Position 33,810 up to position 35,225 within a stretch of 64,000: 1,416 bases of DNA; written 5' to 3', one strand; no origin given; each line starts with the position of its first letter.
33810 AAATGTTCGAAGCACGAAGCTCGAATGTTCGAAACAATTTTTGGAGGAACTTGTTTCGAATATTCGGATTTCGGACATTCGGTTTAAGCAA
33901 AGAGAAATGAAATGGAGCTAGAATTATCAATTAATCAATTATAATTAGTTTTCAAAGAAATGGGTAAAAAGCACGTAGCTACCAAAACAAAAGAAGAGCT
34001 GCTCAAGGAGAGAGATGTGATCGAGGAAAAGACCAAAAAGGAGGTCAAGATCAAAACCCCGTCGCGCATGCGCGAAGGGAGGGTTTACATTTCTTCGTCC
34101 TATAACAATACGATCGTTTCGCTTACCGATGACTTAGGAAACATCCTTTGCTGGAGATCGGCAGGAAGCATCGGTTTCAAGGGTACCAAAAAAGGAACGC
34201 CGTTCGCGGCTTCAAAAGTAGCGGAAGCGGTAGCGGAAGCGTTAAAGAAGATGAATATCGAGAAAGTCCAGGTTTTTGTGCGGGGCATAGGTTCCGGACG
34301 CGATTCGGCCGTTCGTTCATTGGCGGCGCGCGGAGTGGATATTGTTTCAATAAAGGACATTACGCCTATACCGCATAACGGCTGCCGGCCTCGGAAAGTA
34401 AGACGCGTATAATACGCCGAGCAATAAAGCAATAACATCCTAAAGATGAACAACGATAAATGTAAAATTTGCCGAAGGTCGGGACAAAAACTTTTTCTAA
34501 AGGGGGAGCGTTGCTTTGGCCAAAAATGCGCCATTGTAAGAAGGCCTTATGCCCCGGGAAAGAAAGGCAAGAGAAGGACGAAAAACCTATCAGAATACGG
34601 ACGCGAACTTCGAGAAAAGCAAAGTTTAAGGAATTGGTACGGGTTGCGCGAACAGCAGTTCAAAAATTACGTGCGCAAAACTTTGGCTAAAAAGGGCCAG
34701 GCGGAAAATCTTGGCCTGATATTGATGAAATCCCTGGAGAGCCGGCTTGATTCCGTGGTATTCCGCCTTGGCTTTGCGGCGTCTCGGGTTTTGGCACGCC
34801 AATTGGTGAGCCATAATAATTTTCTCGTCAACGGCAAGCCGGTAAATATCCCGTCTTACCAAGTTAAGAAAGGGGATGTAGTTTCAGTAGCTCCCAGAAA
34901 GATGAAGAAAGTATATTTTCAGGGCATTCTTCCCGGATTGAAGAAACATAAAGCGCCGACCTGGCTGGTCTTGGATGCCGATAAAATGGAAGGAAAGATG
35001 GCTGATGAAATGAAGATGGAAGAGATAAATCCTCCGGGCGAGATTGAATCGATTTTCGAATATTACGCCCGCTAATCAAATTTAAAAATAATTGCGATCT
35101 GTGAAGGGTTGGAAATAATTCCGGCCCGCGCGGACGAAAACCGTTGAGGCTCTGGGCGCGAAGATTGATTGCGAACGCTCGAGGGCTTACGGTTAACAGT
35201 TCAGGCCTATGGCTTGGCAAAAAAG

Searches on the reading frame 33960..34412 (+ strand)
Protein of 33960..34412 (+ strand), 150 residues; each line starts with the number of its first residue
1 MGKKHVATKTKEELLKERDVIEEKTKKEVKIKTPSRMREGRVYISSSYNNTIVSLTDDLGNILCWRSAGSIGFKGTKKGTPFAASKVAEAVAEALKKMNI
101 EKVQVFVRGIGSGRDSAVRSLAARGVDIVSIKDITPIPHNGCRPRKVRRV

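Call 4: search_protein_families(library=pfam, proteins=[window:33960-34412:+], max_evalue=1)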
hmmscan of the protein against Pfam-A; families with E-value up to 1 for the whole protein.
window:33960-34412:+ (150 aa): 3 families
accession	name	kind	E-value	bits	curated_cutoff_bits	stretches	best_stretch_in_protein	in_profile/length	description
PF00411.24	Ribosomal_S11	-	7.6e-38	129.8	25.1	1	40-149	1-110/110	Ribosomal protein S11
PF00861.27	Ribosomal_L18p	-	0.00017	22.4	27.8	1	23-109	8-94/116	Ribosomal L18 of archaea, bacteria, mitoch. and chloroplast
PF00208.27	ELFV_dehydrog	-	0.04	14.1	23.4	1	73-135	3-65/241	Glutamate/Leucine/Phenylalanine/Valine dehydrogenase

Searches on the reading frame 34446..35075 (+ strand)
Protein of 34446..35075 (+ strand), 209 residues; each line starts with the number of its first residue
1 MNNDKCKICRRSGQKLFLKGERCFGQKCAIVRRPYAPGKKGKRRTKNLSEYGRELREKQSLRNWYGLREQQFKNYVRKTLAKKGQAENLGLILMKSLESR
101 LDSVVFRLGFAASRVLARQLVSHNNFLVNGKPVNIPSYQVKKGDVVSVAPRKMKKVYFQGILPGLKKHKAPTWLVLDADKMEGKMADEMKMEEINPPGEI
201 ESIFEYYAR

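Call 4: search_protein_families(library=pfam, proteins=[window:34446-35075:+], max_evalue=1)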
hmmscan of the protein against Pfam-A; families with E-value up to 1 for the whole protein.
window:34446-35075:+ (209 aa): 5 families
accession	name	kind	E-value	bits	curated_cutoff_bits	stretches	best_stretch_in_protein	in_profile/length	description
PF00163.24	Ribosomal_S4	-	1.7e-20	73.9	23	1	4-96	5-93/95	Ribosomal protein S4/S9 N-terminal domain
PF01479.30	S4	-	5.8e-18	64.8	22.8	1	100-146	2-48/48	S4 domain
PF14451.12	Ub-Mut7C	-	0.047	14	23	1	126-152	52-77/81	Mut7-C ubiquitin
PF13275.11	S4_2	-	0.1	13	24.6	1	117-152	26-61/65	S4 domain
PF16697.10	Yop-YscD_cpl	-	0.19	12.5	33.2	1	102-148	37-83/94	Inner membrane component of T3SS, cytoplasmic domain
